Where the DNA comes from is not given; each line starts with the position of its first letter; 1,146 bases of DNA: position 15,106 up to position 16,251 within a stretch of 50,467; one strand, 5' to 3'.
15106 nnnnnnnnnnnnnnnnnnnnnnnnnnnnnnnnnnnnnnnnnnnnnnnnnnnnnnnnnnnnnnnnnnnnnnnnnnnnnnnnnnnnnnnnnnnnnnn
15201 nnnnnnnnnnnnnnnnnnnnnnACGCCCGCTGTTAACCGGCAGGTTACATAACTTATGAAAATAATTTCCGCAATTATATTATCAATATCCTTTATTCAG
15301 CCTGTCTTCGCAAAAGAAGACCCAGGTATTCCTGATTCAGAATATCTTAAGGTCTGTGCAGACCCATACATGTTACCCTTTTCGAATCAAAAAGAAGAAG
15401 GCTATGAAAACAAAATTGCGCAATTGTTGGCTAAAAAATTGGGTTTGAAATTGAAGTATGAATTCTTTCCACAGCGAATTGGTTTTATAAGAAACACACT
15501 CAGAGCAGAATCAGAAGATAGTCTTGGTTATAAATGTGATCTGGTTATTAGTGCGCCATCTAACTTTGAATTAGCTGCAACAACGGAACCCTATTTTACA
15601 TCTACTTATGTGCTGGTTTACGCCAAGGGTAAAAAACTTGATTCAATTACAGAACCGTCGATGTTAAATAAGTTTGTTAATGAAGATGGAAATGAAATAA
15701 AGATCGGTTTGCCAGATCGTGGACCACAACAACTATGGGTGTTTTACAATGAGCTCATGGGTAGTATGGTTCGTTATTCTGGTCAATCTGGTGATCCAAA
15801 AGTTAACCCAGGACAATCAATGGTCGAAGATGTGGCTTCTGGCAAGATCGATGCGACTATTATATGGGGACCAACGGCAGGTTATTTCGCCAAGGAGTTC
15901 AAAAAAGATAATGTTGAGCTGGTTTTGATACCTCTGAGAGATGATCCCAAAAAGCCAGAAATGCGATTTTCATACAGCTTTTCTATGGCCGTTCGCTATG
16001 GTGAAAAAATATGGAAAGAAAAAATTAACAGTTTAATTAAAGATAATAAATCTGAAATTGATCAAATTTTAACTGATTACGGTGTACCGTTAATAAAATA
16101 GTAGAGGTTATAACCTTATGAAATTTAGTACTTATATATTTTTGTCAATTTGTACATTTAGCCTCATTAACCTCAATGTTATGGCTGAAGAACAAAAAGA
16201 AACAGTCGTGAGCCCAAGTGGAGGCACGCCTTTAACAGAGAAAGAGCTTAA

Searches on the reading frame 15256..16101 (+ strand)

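Call 30: search_protein_families(library=ncbifam, proteins=[window:15256-16101:+], max_evalue=1e-10)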
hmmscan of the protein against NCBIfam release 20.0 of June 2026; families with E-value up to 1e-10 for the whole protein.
window:15256-16101:+ (281 aa): 2 families
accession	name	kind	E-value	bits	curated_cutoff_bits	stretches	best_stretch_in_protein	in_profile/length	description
TIGR03871.1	ABC_peri_MoxJ_2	subfamily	1.2e-74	250.9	212.15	1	31-280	2-232/232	quinoprotein dehydrogenase-associated putative ABC transporter substrate-binding protein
TIGR03870.1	ABC_MoxJ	equivalog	1e-24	87.4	258.1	1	31-279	2-245/246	methanol oxidation system protein MoxJ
